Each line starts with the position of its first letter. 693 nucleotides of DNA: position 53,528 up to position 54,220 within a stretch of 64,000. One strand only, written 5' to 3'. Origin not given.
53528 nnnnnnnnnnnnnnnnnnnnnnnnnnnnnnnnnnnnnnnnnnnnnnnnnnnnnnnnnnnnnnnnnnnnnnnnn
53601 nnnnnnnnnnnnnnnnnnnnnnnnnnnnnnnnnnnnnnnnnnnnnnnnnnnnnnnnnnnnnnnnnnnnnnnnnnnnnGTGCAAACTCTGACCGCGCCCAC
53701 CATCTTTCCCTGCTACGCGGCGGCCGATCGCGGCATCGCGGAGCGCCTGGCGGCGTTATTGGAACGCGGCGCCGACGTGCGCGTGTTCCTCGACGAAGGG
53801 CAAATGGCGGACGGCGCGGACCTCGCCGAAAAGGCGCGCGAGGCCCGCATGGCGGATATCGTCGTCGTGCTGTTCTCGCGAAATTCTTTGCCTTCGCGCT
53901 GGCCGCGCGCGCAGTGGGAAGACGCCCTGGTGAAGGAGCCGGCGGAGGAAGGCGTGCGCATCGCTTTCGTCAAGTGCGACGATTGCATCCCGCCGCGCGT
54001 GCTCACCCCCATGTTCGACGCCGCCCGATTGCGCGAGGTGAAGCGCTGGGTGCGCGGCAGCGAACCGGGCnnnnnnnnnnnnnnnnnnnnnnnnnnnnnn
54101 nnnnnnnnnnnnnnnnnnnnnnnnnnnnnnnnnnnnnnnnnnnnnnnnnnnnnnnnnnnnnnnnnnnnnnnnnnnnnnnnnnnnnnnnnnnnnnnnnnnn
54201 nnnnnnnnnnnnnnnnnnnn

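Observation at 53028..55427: O-methyltransferase / TIR-pseudoSTAND / ParDE cluster: a compact TIR protein whose NTPase motifs are degenerate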

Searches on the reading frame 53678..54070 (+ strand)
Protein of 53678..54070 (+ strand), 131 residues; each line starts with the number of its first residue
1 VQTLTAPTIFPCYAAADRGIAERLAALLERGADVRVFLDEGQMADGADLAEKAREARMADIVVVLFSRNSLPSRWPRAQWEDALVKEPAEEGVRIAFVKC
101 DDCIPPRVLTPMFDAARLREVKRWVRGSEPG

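Call 21: search_solved_structures(query=window:53678-54070:+, max_evalue=10, show_alignments=5)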
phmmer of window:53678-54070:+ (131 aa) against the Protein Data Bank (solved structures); distinct sequences matched with E-value up to 10: 162 (the best 60 are shown).
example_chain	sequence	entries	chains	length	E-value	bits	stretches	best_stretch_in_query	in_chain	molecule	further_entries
4qfv_A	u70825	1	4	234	3.1e-09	40.1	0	8-36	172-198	ANK-N5C-281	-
4o60_A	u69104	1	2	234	4.8e-08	36.3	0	11-36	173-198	ANK-N5C-317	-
6ne2_B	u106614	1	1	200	5.2e-08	36.2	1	4-42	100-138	Designed repeat protein binder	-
6ne1_B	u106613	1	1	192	5.5e-07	32.8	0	10-64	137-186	Pfs, NACHT and Ankyrin domain protein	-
6ndz_B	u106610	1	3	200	6.6e-07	32.6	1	3-42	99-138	Designed repeat binding protein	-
6ne4_B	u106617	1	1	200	9.6e-07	32.1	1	4-42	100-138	Designed repeat binding protein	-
6mol_A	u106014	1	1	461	8.6e-06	29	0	10-66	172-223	Monoextended DARPin R12 (M_R12)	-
7ujj_G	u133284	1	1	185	3.2e-05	27.1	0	11-36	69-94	DARPin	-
5kba_A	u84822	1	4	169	3.4e-05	27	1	11-41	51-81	Designed protein ANK1C2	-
4gpm_A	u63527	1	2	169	8e-05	25.8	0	11-50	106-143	Engineered Protein OR264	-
5hs0_A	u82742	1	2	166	0.00015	25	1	14-43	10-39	Ankyrin domain protein ank1C4_7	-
6mok_A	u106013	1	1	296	0.00016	24.9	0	10-64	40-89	Dimeric DARPin ANR7 (A_distance_r7)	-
5le9_A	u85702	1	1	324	0.00022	24.4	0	9-36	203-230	DD_Off7_09_3G124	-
3zu7_B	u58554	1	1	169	0.00023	24.4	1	9-37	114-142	DESIGNED ANKYRIN REPEAT PROTEIN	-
6gcu_C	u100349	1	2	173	0.00026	24.2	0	11-42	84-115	DARPin A3A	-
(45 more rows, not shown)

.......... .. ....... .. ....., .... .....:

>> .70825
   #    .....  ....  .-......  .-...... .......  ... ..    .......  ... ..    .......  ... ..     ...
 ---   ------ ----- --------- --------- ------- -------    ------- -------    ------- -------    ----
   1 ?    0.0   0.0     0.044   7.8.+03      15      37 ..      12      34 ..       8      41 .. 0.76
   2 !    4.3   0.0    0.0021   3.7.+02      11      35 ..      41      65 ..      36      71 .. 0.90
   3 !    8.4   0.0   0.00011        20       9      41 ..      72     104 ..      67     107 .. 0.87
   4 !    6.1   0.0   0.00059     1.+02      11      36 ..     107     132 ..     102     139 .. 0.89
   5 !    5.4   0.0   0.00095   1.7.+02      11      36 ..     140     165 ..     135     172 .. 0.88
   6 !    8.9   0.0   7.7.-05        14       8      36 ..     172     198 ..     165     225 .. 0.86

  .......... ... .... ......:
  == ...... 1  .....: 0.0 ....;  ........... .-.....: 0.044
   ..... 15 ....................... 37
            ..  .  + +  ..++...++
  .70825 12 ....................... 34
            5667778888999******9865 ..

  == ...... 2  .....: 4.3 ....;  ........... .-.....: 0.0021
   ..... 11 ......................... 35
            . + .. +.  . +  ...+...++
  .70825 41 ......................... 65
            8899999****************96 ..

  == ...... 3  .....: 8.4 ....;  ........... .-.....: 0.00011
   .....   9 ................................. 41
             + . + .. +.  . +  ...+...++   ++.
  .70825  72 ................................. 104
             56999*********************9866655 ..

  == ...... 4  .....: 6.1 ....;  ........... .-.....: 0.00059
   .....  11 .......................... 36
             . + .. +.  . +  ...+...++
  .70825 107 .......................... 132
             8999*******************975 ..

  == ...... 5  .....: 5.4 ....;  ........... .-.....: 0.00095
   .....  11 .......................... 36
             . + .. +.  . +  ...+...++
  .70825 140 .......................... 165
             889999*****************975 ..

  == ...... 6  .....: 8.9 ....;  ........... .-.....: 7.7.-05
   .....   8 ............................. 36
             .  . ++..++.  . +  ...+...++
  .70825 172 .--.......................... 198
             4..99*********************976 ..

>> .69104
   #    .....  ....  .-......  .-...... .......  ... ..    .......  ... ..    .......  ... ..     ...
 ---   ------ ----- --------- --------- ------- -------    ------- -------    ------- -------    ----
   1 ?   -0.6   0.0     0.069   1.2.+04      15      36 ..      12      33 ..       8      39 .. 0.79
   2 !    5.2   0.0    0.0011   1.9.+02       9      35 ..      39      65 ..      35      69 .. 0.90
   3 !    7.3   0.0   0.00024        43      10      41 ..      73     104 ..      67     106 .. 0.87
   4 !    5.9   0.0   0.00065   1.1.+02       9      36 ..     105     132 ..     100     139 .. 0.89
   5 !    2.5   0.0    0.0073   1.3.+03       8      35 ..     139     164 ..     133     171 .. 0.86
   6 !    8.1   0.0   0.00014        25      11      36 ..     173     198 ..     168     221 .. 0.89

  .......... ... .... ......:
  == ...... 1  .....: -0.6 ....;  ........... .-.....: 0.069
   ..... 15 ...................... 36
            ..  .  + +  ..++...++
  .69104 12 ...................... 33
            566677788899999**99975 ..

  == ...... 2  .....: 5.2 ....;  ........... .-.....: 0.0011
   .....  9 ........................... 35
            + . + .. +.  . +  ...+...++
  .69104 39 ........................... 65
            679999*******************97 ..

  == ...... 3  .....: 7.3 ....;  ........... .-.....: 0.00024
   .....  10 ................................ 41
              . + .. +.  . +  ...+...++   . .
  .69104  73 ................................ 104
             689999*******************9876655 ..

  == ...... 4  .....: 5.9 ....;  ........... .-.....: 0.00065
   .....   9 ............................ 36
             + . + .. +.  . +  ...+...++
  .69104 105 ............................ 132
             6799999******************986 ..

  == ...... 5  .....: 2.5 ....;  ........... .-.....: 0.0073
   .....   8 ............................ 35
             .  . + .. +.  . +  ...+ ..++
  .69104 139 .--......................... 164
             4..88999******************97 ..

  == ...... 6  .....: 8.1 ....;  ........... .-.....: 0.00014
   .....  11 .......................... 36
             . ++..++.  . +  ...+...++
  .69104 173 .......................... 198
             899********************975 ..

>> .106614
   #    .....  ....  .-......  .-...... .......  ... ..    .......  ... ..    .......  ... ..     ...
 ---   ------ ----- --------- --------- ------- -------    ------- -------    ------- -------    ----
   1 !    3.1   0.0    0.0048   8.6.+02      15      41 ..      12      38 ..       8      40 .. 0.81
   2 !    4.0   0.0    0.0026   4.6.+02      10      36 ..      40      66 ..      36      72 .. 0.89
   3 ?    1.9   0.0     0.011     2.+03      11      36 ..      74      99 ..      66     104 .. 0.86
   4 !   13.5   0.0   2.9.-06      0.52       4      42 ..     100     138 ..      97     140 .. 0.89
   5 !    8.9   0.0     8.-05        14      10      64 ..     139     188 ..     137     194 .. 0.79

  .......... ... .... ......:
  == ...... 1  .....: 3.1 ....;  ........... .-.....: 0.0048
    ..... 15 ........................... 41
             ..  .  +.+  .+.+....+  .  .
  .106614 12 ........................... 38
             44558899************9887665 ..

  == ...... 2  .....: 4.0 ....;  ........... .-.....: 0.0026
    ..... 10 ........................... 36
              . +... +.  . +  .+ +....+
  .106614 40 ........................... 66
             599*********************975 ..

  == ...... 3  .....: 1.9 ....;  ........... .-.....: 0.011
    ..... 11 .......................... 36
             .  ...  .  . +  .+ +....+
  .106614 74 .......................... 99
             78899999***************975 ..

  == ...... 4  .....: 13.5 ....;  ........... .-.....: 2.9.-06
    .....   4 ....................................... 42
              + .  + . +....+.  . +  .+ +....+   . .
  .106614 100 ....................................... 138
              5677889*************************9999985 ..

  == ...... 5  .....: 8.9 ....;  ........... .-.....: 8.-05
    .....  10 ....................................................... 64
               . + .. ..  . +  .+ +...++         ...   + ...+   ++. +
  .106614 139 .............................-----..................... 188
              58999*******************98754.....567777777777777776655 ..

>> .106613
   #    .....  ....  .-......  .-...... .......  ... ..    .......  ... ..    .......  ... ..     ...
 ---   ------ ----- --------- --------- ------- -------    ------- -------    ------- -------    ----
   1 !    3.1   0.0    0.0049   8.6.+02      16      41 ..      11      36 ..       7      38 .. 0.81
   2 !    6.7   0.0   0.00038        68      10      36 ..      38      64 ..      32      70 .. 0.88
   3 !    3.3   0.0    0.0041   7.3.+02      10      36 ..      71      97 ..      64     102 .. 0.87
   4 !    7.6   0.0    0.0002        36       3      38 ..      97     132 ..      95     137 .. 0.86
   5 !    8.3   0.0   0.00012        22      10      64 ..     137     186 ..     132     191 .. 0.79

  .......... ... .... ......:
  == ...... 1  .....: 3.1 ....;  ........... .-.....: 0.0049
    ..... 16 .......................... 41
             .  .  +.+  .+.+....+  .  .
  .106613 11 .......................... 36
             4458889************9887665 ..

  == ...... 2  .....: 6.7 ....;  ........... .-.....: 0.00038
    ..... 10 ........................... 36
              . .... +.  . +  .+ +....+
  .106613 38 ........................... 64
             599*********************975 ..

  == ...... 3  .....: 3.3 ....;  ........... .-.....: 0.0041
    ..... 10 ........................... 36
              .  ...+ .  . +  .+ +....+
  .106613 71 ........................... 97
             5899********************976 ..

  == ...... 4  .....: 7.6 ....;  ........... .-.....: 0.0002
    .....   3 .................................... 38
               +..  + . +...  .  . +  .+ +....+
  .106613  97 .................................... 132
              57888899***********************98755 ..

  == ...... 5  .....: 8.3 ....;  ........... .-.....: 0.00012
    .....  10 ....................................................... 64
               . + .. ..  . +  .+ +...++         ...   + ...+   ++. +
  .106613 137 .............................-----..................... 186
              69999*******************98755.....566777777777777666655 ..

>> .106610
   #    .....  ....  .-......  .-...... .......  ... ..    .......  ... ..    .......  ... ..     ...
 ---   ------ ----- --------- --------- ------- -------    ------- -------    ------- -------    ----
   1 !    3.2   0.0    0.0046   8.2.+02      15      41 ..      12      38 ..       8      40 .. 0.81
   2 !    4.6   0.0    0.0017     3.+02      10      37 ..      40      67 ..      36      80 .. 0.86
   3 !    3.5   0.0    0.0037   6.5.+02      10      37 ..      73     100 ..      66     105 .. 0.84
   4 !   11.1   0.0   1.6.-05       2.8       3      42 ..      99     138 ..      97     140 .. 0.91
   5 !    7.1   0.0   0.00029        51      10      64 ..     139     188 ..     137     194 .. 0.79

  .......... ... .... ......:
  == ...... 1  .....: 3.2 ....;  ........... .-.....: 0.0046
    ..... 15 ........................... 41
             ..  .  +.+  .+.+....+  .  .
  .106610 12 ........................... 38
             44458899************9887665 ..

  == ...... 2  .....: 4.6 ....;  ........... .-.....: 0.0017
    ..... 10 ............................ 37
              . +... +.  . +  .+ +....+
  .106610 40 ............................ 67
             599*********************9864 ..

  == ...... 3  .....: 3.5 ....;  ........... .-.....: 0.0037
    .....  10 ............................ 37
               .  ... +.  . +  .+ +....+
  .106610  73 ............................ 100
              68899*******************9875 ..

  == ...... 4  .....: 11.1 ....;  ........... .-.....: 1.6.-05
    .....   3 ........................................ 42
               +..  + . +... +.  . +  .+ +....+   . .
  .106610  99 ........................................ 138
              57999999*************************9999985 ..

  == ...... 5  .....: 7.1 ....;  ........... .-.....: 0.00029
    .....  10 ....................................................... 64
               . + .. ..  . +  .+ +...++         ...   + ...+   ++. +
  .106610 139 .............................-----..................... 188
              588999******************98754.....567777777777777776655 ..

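Call 24: search_solved_structures(query=A3, max_evalue=0.01, show_alignments=5)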
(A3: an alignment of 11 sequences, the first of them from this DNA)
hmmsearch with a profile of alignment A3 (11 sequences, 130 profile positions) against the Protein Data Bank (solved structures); distinct sequences matched with E-value up to 0.01: 42.
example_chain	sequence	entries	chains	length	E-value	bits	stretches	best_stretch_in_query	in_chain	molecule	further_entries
7uxr_A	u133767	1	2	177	9.1e-13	51.1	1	4-89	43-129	TIR domain protein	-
9mud_K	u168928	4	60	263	5.5e-11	45.3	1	1-97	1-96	Cat1 (CRISPR associated TIR 1) pentagonal filament | Cat1 (CRISPR associated TIR 1) pentagonal filament assembly | Cat1 (CRISPR-associated TIR 1)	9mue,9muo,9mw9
7uwg_A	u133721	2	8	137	3e-10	42.9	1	3-85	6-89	Molecular chaperone Tir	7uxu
8g83_A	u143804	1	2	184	6.4e-10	41.9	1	3-85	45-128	NAD(+) hydrolase AbTIR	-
3ub4_A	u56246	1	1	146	2.1e-09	40.2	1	3-128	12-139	Toll/interleukin-1 receptor domain-containing adapter protein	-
9m0n_A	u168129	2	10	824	3.7e-09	39.4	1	1-111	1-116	Tetratricopeptide repeat protein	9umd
5uzb_A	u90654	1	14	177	4e-09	39.3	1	3-128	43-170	Toll/interleukin-1 receptor domain-containing adapter protein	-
4lqd_A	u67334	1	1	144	4e-09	39.3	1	3-128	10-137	Toll/interleukin-1 receptor domain-containing adapter protein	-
2y92_A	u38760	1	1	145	4e-09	39.3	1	3-128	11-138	TOLL/INTERLEUKIN-1 RECEPTOR DOMAIN-CONTAINING ADAPTER PROTEIN,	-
8jzm_A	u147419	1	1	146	4.1e-09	39.3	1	3-128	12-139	Toll/interleukin-1 receptor domain-containing adapter protein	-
3ub2_A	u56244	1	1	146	4.1e-09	39.3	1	3-128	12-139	Toll/interleukin-1 receptor domain-containing adapter protein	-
4fz5_A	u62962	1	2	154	4.4e-09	39.2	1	3-128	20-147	Toll/interleukin-1 receptor domain-containing adapter protein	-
9fqm_B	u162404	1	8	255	1.6e-08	37.4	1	3-128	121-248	Toll/interleukin-1 receptor domain-containing adapter protein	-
3h16_A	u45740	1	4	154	1.8e-08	37.2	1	3-80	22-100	TIR protein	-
2ndh_A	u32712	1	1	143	2.3e-08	36.8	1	3-128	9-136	Toll/interleukin-1 receptor domain-containing adapter protein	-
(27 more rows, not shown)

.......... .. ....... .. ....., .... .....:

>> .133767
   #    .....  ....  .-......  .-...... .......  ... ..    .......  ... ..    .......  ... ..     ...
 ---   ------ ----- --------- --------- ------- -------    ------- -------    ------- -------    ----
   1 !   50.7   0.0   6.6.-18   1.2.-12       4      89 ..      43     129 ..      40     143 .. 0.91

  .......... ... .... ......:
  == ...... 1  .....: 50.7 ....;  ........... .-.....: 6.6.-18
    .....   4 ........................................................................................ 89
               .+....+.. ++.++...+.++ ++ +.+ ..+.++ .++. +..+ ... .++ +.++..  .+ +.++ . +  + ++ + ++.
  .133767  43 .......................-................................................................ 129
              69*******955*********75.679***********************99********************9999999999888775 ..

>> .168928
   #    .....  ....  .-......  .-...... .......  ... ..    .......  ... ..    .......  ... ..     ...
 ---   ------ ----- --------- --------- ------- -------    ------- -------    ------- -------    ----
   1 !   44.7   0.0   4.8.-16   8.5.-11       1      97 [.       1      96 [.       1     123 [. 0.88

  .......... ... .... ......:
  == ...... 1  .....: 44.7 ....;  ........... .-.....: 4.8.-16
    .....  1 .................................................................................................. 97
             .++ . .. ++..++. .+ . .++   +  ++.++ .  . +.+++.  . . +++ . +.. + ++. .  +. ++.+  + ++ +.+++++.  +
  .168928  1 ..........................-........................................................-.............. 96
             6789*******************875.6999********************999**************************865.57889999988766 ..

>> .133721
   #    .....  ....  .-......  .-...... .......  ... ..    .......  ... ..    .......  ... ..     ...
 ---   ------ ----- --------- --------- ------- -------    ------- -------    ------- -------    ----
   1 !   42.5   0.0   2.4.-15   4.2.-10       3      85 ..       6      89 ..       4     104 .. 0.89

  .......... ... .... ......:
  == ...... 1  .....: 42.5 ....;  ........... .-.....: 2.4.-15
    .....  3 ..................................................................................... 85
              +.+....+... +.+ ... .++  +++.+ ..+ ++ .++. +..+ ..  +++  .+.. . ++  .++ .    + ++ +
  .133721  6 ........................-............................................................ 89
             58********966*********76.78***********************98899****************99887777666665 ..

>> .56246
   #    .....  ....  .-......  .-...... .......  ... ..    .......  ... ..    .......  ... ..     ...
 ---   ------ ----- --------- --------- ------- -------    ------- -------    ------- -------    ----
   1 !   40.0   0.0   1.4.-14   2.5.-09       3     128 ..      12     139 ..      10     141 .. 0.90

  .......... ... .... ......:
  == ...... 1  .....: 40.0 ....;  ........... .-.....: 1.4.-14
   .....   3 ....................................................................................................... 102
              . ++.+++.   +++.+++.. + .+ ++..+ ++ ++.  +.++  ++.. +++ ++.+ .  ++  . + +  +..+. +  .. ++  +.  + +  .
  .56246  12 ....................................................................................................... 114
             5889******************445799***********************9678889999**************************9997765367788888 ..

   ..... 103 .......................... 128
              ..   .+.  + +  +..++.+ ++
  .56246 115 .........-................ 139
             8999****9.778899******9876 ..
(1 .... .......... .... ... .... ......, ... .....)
